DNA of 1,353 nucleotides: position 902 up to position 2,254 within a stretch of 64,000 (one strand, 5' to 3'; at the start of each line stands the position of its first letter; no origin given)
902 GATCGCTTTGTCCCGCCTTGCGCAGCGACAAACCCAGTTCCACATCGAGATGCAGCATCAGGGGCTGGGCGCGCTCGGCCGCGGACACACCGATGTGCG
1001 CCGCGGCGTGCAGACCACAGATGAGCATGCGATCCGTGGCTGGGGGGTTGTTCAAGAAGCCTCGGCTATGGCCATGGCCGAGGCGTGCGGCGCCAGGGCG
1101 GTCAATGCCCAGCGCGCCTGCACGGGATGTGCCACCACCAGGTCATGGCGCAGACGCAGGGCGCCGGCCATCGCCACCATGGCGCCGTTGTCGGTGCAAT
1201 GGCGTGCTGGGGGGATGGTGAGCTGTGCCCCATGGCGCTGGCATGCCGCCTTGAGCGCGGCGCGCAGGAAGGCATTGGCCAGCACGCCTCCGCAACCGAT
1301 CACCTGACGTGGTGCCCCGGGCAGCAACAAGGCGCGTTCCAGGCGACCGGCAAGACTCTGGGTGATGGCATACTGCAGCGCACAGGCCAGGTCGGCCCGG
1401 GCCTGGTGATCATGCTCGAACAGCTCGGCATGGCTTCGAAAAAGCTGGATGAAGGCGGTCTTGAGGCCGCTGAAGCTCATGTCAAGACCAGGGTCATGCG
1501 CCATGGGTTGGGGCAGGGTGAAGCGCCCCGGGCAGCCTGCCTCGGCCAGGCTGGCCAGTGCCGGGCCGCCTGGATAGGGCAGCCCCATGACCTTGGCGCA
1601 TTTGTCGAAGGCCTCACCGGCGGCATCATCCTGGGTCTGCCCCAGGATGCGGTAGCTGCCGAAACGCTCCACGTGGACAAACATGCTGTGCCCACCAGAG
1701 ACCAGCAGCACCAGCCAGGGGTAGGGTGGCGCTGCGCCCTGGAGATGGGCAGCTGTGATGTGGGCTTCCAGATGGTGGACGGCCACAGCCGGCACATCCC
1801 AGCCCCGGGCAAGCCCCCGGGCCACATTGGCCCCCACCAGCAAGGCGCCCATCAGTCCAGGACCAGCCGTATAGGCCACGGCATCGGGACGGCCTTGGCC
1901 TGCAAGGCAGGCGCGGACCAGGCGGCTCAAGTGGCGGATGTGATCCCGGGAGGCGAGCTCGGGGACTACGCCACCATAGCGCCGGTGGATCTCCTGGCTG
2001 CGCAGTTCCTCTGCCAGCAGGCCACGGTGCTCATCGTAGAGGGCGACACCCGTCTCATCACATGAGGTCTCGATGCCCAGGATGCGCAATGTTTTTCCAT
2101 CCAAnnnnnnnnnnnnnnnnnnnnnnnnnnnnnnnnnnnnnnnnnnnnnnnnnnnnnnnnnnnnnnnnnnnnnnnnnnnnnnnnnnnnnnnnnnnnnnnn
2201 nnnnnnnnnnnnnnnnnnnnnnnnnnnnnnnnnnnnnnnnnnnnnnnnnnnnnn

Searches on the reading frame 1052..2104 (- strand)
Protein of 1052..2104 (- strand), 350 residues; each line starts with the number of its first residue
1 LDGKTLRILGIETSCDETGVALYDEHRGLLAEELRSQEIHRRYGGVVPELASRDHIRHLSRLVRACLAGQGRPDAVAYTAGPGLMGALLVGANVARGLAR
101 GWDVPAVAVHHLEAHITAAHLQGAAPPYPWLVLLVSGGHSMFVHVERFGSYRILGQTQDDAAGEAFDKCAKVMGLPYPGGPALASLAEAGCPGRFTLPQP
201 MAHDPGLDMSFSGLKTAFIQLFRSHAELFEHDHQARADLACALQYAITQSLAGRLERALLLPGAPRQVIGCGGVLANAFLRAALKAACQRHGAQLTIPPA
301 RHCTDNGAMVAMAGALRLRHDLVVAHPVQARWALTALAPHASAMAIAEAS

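Call 83: search_protein_families(library=pfam, proteins=[window:1052-2104:-], max_evalue=0.00001)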
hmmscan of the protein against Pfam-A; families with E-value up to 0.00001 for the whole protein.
window:1052-2104:- (350 aa): 1 family
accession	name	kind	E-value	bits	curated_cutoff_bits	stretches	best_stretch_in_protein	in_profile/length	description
PF00814.31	TsaD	-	1.6e-80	271.1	24.8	1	29-311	2-263/264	tRNA N6-adenosine threonylcarbamoyltransferase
